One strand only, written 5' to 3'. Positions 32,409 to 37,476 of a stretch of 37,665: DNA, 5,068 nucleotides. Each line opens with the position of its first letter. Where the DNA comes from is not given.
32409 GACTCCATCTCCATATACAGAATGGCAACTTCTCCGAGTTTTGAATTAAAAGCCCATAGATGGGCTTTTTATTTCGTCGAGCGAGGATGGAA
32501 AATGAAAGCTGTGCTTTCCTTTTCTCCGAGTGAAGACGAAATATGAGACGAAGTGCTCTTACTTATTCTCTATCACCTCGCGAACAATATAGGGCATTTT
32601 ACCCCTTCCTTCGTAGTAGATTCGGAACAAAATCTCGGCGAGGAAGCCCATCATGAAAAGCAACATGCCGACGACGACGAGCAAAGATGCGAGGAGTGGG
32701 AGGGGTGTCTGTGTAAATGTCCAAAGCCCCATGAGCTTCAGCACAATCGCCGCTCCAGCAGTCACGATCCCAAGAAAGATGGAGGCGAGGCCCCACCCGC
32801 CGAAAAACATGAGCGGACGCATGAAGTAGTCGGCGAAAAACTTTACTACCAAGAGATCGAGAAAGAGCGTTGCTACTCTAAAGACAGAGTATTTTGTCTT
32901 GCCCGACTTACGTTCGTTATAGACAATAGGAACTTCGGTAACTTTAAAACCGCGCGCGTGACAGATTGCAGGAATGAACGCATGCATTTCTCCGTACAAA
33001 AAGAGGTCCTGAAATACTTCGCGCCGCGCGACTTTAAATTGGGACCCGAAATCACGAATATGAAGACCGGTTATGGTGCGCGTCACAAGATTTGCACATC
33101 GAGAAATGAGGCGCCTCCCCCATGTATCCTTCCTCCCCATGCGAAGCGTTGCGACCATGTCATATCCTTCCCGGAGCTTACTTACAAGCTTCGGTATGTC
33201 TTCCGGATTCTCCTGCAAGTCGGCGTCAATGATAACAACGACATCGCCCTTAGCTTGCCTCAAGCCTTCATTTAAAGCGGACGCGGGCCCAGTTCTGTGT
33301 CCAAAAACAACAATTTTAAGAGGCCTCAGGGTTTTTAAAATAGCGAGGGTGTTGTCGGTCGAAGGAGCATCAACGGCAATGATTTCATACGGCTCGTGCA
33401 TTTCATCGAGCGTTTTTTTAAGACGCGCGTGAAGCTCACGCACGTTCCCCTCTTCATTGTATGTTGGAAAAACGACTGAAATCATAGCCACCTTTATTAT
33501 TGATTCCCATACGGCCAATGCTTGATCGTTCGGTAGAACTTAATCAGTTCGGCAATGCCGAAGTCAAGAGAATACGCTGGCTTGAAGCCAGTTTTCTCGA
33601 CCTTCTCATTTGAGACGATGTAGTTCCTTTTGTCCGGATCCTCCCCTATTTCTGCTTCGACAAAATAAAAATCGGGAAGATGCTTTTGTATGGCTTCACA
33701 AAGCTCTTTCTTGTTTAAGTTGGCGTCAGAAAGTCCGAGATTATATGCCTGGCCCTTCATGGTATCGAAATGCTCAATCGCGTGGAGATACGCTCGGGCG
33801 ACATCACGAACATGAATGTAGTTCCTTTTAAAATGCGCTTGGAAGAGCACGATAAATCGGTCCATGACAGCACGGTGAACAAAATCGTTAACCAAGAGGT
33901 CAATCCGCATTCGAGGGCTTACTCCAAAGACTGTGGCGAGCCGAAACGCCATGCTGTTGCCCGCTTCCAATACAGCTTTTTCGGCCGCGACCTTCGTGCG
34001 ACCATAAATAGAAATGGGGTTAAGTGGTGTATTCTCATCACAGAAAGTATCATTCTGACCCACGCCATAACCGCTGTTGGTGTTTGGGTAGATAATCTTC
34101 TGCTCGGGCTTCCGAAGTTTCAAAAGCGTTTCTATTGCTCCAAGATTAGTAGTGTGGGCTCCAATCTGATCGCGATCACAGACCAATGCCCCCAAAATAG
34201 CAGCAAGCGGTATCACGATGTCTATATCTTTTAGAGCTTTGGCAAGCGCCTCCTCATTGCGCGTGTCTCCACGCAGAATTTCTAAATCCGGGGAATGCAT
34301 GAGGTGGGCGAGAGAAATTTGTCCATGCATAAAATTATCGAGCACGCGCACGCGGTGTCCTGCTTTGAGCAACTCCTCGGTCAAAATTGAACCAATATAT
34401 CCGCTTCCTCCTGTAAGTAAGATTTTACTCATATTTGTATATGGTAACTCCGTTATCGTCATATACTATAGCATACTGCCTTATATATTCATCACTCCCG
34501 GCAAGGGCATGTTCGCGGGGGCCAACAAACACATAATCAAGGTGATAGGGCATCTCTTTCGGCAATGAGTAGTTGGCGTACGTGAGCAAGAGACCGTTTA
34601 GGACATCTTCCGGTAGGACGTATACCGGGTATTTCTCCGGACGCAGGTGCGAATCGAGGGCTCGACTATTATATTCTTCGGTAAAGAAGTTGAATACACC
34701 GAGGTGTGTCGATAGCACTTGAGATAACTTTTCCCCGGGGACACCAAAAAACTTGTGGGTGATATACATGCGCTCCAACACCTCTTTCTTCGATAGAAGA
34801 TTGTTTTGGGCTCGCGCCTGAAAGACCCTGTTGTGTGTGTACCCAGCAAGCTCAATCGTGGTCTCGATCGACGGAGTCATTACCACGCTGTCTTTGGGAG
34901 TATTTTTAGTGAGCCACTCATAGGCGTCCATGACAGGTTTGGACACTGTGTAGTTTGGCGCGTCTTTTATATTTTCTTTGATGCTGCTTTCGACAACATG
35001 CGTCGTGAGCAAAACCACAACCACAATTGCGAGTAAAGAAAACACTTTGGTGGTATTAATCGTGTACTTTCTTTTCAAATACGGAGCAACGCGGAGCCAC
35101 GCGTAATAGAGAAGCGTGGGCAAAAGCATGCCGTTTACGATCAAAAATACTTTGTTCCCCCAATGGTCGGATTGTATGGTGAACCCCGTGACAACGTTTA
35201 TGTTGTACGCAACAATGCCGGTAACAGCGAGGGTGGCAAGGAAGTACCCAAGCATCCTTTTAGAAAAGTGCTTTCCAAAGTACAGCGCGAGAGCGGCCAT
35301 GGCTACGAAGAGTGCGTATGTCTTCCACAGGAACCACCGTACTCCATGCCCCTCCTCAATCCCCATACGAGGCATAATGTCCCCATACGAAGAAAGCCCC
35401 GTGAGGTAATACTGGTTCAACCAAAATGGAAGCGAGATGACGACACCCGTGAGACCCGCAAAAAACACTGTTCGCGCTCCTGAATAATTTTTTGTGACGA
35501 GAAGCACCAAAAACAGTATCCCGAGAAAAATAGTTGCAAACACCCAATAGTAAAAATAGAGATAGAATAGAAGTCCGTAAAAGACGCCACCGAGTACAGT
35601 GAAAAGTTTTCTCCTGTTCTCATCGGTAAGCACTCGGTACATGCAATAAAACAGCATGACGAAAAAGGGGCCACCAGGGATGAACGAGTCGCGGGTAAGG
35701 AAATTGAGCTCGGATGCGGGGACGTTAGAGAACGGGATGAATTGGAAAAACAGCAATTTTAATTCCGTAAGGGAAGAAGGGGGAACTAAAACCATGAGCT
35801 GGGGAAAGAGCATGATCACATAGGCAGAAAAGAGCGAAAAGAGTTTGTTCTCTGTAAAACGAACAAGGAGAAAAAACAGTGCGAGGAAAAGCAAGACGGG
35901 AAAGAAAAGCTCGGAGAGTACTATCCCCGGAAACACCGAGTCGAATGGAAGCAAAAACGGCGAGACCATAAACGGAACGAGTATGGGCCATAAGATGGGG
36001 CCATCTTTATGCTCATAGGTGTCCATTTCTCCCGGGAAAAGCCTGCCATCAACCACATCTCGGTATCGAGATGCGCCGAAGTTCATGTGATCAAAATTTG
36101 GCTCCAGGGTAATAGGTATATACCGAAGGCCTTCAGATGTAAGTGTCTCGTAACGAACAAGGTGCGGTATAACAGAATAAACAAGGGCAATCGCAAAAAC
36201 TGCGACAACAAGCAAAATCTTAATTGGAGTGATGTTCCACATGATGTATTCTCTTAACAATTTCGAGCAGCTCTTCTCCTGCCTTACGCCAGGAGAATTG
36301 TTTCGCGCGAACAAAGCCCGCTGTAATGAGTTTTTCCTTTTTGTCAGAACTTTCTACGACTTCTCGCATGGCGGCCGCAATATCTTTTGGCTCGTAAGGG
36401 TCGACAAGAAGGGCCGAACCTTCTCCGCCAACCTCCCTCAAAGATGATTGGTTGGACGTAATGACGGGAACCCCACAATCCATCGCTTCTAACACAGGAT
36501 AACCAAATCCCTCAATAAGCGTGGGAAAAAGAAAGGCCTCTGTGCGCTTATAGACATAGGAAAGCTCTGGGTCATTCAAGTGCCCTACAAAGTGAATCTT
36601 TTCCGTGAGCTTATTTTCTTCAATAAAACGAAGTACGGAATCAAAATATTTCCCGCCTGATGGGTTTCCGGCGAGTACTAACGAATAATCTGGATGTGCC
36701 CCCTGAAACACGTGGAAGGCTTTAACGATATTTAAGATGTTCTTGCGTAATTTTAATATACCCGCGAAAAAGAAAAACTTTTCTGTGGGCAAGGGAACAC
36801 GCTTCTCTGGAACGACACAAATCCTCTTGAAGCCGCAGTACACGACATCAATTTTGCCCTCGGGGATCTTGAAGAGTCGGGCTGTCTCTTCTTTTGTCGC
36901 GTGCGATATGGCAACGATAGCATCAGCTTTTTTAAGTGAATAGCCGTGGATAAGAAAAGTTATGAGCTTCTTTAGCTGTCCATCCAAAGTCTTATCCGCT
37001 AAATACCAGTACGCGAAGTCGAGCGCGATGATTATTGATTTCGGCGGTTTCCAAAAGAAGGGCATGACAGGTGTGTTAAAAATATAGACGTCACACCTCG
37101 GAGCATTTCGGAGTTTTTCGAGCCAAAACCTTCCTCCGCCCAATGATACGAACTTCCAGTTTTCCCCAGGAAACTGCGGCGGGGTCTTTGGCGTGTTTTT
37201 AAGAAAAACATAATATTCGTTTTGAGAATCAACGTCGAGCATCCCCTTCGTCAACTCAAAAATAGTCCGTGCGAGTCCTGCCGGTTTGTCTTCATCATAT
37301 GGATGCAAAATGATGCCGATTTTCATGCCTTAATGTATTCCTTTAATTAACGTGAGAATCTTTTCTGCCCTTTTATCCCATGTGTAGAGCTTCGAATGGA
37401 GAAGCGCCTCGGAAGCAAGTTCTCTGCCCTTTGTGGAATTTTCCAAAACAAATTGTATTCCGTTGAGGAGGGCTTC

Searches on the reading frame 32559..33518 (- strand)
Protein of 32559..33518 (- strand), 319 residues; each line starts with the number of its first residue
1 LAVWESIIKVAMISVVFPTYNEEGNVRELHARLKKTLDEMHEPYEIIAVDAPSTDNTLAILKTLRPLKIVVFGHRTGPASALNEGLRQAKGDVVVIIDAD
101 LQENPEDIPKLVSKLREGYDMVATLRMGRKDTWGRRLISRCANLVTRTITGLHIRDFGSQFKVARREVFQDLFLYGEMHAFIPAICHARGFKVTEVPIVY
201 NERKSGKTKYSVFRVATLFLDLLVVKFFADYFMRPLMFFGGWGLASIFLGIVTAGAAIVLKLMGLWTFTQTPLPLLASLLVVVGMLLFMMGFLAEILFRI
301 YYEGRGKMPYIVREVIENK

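Call 5: search_protein_families(library=pfam, proteins=[window:32559-33518:-], max_evalue=0.001)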
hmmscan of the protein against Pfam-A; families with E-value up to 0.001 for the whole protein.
window:32559-33518:- (319 aa): 4 families
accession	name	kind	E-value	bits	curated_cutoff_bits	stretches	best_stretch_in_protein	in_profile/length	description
PF00535.33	Glycos_transf_2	-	3.8e-32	112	23.3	1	14-173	1-168/168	Glycosyl transferase family 2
PF13641.12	Glyco_tranf_2_3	-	1.1e-07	32.5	27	1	13-125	3-122/230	Glycosyltransferase like family 2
PF10111.15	Glyco_tranf_2_2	-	2.2e-07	31.1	27.3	1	14-113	1-104/276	Glycosyltransferase like family 2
PF13506.12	Glyco_transf_21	-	0.00029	20.8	21.7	1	81-133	21-75/174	Glycosyl transferase family 21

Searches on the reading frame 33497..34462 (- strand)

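Call 5: search_protein_families(library=pfam, proteins=[window:33497-34462:-], max_evalue=0.001)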
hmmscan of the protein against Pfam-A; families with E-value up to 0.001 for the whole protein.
window:33497-34462:- (321 aa): 8 families
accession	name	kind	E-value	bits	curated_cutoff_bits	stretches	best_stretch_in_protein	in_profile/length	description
PF01370.27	Epimerase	-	1.1e-33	117.1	20.9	1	14-243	1-240/240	NAD dependent epimerase/dehydratase family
PF16363.11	GDP_Man_Dehyd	-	1.3e-19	71.3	27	1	15-304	1-330/332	GDP-mannose 4,6 dehydratase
PF04321.23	RmlD_sub_bind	-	6.6e-14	52.1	27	1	13-231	2-199/287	RmlD substrate binding domain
PF01073.25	3Beta_HSD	-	1.8e-13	50.6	22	1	16-233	2-233/280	3-beta hydroxysteroid dehydrogenase/isomerase family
PF05368.20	NmrA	-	6.7e-10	39.5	27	1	12-86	3-76/298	NmrA-like family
PF13460.12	NAD_binding_10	-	7.3e-08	32.9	27.2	1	18-86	1-67/184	NAD(P)H-binding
PF02719.21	Polysacc_synt_2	-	1.3e-06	28.3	20.2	1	14-114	1-112/293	Polysaccharide biosynthesis protein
PF07993.18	NAD_binding_4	-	2.4e-05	24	20.1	0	16-38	1-23/258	Male sterility protein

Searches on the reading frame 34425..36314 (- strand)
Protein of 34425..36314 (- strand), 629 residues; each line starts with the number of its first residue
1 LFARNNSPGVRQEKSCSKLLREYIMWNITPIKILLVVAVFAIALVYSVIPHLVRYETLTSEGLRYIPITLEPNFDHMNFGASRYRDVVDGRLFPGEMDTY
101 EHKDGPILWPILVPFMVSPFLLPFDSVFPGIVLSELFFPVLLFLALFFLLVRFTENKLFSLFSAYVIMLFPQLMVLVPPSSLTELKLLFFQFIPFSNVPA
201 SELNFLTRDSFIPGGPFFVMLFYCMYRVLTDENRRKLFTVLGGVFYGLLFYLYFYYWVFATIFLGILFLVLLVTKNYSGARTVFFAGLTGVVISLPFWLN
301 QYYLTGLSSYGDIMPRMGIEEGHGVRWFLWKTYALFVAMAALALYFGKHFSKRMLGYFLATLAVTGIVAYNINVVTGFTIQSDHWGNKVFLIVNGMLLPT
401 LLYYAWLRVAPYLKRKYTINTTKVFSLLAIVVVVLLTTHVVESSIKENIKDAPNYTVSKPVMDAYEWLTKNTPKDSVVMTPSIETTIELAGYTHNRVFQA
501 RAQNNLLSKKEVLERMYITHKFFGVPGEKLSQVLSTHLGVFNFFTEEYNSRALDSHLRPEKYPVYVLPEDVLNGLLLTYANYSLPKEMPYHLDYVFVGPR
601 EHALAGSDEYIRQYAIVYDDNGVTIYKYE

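Call 5: search_protein_families(library=pfam, proteins=[window:34425-36314:-], max_evalue=0.001)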
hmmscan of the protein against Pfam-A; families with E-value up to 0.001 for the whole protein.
window:34425-36314:- (629 aa): 0 families

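Call 73: search_protein_families(library=pfam, proteins=[window:34425-36314:-], max_evalue=0.1)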
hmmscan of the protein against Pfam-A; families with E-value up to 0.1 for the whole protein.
window:34425-36314:- (629 aa): 1 family
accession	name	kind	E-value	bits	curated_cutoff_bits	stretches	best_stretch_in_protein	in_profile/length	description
PF20604.3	DUF6798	-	0.013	15.7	26.9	1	462-487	4-29/61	Domain of unknown function (DUF6798)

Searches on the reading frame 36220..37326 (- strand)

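Call 5: search_protein_families(library=pfam, proteins=[window:36220-37326:-], max_evalue=0.001)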
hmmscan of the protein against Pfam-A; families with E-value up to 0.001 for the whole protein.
window:36220-37326:- (368 aa): 5 families
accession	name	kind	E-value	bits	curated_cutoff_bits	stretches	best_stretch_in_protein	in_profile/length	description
PF00534.26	Glycos_transf_1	-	2.8e-33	115.3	26.4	1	180-337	13-169/172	Glycosyl transferases group 1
PF13692.12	Glyco_trans_1_4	-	2.6e-22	80.1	27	1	185-325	4-141/142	Glycosyl transferases group 1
PF13439.12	Glyco_transf_4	-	7.6e-08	33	28.5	1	123-165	123-165/170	Glycosyltransferase Family 4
PF20706.3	GT4-conflict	-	2.5e-07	30.5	26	1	132-299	145-319/385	Family 4 Glycosyltransferase in conflict systems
PF13524.12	Glyco_trans_1_2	-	1.8e-05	25.1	25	1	212-354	13-143/144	Glycosyl transferase-like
